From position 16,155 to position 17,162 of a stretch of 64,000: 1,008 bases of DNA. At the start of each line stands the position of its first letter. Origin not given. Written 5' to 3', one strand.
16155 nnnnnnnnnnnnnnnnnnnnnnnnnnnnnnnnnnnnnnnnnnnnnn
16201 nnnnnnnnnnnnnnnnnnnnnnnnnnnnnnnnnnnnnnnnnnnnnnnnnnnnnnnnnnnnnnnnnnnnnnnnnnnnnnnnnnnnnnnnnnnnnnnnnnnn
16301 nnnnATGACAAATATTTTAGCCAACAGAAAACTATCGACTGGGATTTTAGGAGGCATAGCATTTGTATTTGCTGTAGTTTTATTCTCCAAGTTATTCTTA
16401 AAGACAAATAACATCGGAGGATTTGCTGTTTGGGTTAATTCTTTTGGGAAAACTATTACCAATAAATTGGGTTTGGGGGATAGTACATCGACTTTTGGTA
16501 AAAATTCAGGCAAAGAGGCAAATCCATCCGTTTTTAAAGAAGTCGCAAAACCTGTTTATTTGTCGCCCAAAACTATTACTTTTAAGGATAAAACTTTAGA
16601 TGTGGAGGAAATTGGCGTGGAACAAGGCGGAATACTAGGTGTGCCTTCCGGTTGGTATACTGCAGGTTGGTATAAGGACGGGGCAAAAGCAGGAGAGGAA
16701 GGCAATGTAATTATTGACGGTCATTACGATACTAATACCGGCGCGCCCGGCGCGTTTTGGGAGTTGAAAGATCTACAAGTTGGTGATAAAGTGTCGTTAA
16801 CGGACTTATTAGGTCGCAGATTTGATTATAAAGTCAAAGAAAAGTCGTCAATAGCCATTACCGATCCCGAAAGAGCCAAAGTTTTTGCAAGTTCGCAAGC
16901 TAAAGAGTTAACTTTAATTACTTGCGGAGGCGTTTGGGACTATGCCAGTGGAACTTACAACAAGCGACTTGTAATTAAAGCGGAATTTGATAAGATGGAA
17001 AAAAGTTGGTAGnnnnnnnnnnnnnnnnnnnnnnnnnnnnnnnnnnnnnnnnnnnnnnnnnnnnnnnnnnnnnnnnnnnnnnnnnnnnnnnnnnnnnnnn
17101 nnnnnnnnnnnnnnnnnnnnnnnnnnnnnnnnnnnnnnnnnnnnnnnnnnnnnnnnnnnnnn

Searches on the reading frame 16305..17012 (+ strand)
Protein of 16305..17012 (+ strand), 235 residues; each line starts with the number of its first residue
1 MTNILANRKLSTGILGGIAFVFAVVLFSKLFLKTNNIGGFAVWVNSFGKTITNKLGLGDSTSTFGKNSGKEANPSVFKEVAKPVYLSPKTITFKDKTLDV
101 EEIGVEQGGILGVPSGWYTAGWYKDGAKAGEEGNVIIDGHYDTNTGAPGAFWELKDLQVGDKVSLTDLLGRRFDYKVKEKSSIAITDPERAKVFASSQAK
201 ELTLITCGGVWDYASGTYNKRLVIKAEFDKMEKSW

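Call 3: search_protein_families(library=pfam, proteins=[window:16305-17012:+], max_evalue=0.01)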
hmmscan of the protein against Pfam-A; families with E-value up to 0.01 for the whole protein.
window:16305-17012:+ (235 aa): 1 family
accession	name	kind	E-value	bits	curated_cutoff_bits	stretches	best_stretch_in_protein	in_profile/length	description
PF04203.18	Sortase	-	4.3e-21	75.4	26.6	1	118-227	23-123/125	Sortase domain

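Call 36: search_protein_families(library=ncbifam, proteins=[window:16305-17012:+], max_evalue=0.01)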
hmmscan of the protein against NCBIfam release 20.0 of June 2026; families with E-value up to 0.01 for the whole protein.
window:16305-17012:+ (235 aa): 6 families
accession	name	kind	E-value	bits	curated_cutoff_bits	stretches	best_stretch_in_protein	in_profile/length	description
NF033748.1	class_F_sortase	subfamily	1.9e-25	89.3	166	1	99-227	24-153/155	class F sortase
TIGR03784.1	marine_sortase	equivalog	4.8e-10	39.3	158.25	1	119-226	77-174/174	class GN sortase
NF033747.1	class_E_sortase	subfamily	2.6e-08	34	160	1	120-233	100-210/211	class E sortase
NF058671.1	sortase_SrtD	exception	7.5e-08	32.3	140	1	120-226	91-185/187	class D sortase, LPxTATN-specific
NF033746.1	class_D_sortase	subfamily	1.1e-07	31.7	165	1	121-227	38-132/135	class D sortase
TIGR01076.1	sortase_fam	subfamily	8.6e-07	28.8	39.35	1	129-225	38-124/136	sortase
